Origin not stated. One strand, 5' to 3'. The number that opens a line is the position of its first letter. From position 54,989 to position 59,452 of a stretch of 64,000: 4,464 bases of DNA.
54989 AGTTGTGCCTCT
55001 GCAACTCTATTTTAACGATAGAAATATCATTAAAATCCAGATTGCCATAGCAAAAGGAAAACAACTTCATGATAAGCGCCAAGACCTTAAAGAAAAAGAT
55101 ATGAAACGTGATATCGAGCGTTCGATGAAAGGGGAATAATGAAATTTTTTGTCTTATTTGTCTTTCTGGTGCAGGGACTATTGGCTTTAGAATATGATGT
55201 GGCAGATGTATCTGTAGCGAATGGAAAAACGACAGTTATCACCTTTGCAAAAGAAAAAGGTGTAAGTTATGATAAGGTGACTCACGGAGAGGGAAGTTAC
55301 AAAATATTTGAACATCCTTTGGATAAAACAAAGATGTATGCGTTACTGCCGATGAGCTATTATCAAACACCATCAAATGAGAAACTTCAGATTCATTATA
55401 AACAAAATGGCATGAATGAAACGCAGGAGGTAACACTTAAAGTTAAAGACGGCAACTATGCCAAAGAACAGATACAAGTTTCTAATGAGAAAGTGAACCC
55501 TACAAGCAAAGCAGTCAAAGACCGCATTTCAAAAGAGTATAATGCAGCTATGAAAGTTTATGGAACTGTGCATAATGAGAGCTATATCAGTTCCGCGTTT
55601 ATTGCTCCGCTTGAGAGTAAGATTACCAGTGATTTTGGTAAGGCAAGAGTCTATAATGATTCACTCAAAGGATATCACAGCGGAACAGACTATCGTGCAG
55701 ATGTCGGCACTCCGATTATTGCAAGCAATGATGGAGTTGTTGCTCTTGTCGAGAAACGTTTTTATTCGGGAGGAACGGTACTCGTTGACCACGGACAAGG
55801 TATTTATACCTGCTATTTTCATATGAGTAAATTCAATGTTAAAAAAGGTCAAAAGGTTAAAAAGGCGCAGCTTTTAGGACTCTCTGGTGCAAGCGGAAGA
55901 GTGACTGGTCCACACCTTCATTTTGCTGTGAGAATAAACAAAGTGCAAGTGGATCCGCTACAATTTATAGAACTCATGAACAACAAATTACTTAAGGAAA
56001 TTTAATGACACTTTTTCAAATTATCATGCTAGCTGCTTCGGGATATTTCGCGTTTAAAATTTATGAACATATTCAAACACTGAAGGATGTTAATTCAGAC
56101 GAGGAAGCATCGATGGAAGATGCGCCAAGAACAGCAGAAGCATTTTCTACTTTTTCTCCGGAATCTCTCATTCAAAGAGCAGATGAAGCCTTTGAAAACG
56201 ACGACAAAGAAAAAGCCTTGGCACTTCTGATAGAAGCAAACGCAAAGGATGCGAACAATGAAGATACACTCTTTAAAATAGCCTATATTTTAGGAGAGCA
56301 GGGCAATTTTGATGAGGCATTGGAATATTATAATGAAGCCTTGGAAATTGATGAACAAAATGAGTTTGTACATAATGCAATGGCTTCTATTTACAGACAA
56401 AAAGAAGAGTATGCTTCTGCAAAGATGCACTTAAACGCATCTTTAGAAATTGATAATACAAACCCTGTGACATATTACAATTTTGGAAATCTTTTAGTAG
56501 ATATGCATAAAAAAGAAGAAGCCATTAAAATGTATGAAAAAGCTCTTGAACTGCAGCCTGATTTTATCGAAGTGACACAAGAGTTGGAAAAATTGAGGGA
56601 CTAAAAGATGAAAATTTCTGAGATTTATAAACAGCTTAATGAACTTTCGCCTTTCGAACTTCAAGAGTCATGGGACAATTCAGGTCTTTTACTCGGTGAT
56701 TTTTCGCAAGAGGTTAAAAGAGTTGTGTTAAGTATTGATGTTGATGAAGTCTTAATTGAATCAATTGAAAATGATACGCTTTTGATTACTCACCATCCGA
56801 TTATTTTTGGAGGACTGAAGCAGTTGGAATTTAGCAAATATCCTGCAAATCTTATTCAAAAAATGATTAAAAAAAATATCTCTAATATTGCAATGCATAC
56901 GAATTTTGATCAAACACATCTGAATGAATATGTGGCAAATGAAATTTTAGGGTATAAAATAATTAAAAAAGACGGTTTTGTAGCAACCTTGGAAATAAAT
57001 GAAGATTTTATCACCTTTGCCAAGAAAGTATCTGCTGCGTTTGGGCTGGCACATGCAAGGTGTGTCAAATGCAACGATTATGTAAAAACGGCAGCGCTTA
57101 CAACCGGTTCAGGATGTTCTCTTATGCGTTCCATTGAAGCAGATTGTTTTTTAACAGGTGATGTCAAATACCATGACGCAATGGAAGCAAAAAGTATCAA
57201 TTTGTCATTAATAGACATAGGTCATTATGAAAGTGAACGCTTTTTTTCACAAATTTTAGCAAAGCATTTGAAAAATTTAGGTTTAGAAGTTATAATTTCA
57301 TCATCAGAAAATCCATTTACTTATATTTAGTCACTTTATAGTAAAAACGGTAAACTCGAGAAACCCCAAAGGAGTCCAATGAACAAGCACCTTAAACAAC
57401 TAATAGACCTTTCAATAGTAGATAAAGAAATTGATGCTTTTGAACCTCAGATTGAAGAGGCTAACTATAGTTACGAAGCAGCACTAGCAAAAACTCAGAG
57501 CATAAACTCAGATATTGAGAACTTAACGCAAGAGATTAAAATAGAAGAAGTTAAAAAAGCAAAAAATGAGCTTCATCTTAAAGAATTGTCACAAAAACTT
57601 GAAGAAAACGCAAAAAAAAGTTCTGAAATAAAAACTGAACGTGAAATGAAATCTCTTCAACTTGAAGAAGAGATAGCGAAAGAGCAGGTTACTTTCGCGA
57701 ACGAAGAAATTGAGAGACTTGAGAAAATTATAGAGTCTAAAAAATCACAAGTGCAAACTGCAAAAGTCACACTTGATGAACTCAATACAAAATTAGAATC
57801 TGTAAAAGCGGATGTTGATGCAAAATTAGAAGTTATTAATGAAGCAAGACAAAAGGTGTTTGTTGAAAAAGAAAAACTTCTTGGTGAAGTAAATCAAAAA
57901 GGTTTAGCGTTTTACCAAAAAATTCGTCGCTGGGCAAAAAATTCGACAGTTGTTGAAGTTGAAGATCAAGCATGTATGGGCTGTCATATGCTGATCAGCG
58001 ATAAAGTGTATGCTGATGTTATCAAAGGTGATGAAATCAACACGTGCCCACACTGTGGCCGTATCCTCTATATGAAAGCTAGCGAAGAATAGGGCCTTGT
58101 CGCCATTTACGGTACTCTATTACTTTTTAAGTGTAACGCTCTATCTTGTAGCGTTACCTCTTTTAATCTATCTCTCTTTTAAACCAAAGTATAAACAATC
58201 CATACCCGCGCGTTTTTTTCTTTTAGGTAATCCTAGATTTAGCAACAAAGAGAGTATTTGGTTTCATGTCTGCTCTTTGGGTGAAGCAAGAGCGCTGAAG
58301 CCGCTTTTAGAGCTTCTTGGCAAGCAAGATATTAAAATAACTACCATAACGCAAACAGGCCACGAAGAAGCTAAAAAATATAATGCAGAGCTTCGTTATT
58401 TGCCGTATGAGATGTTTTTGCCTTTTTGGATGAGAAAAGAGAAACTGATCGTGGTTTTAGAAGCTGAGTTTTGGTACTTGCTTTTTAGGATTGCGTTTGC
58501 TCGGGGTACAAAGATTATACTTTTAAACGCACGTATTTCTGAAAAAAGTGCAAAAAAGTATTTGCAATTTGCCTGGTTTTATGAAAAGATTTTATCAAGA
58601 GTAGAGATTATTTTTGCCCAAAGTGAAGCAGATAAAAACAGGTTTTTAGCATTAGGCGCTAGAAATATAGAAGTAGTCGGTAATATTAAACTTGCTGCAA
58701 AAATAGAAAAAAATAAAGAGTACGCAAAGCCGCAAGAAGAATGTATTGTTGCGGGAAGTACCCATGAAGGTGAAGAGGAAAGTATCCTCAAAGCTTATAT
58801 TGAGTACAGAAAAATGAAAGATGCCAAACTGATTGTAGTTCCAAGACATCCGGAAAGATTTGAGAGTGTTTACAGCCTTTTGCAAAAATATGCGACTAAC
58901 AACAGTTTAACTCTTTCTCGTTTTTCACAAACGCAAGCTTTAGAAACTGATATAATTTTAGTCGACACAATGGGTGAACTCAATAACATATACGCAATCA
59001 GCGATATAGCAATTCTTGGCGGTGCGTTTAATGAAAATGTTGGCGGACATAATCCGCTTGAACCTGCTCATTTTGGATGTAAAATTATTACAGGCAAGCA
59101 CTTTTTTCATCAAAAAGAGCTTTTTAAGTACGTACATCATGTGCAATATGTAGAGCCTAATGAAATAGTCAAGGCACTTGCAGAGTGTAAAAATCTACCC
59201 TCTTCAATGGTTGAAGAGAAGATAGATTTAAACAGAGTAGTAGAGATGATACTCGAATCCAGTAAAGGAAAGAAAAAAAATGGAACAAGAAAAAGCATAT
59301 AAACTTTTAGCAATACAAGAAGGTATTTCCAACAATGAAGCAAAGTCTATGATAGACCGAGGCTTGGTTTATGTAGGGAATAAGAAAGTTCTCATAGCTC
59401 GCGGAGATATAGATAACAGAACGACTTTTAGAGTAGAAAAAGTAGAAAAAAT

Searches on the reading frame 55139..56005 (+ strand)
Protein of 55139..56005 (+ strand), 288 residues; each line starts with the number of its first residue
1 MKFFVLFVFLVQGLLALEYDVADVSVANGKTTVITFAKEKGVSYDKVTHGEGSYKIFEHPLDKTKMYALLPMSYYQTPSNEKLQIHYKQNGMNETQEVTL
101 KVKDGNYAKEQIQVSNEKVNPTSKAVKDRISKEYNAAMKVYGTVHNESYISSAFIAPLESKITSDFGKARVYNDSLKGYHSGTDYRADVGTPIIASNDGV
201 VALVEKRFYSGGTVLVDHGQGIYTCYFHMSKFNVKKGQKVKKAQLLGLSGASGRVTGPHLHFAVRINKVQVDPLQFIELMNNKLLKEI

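Call 24: search_protein_families(library=pfam, proteins=[window:55139-56005:+], max_evalue=0.001)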
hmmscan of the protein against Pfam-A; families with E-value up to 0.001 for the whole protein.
window:55139-56005:+ (288 aa): 1 family
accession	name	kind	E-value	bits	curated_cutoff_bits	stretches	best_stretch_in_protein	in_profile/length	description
PF01551.29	Peptidase_M23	-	9.9e-31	106.3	28.7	1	179-273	2-96/96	Peptidase family M23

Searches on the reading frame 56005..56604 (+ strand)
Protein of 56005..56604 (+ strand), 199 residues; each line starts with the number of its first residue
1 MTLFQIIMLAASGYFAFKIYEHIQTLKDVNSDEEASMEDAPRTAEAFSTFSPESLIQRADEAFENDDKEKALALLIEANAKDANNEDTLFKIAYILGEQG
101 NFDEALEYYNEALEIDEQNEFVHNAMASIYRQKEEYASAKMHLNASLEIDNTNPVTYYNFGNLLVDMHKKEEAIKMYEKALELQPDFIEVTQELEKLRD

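Call 24: search_protein_families(library=pfam, proteins=[window:56005-56604:+], max_evalue=0.001)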
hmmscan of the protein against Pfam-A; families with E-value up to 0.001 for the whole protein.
window:56005-56604:+ (199 aa): 18 families
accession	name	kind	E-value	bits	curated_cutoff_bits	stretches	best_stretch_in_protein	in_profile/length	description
PF00515.34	TPR_1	-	6.2e-22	76.9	27.8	2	87-119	2-34/34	Tetratricopeptide repeat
PF13181.12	TPR_8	-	3.9e-21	73.8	25.7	2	88-119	3-34/34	Tetratricopeptide repeat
PF07719.23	TPR_2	-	6.4e-20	70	27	2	88-119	3-34/34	Tetratricopeptide repeat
PF13414.12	TPR_11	-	1.4e-16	60.3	26.8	3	96-130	4-38/42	TPR repeat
PF13424.12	TPR_12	-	4.5e-16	59.2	30.1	2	123-184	6-75/77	Tetratricopeptide repeat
PF13431.12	TPR_17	-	9.4e-15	54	24.4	0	144-174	3-33/34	Tetratricopeptide repeat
PF13428.12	TPR_14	-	5.8e-14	51.7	23.5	1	89-128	4-43/44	Tetratricopeptide repeat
PF14559.12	TPR_19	-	2.1e-13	50.8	25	2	63-129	2-68/68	Tetratricopeptide repeat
PF13432.12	TPR_16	-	1.1e-09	38.9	32.7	1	57-119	2-64/65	Tetratricopeptide repeat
PF12895.13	ANAPC3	-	7.1e-09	36.3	27.2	1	99-180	2-82/82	Anaphase-promoting complex, cyclosome, subunit 3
PF13176.12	TPR_7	-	2.8e-08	33.7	27.9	0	89-120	2-33/36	Tetratricopeptide repeat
PF13374.12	TPR_10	-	9.5e-08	32.3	27.5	0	92-115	8-31/42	Tetratricopeptide repeat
PF23914.1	TPR_CcmH_CycH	-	1.3e-07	32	42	0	64-117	99-152/158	Cytochrome c-type biogenesis protein H TPR domain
PF24575.1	TPR_Slam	-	3.2e-06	27.9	35.2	0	73-141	32-102/104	Surface lipoprotein assembly modifier, N-terminal TPR repeats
PF13174.12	TPR_6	-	1.8e-05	25.5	26.3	0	87-114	1-28/33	Tetratricopeptide repeat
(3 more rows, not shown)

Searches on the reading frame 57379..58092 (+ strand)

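Call 24: search_protein_families(library=pfam, proteins=[window:57379-58092:+], max_evalue=0.001)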
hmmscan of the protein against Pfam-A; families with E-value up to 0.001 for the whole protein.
window:57379-58092:+ (237 aa): 2 families
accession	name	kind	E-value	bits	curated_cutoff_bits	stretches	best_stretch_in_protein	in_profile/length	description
PF02591.20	Zn_ribbon_9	-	3.7e-13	49.8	29.1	1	198-230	1-33/33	C4-type zinc ribbon domain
PF24481.2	CT398_CC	-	0.00031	21.1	27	1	57-184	49-177/180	CT398-like coiled coil hairpin domain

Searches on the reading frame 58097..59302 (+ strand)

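Call 24: search_protein_families(library=pfam, proteins=[window:58097-59302:+], max_evalue=0.001)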
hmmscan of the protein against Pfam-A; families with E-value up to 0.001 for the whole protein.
window:58097-59302:+ (401 aa): 1 family
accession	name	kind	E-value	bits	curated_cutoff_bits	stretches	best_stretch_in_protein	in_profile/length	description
PF04413.22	Glycos_transf_N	-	2.1e-42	145.2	23.9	1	37-200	4-178/179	3-Deoxy-D-manno-octulosonic-acid transferase (kdotransferase)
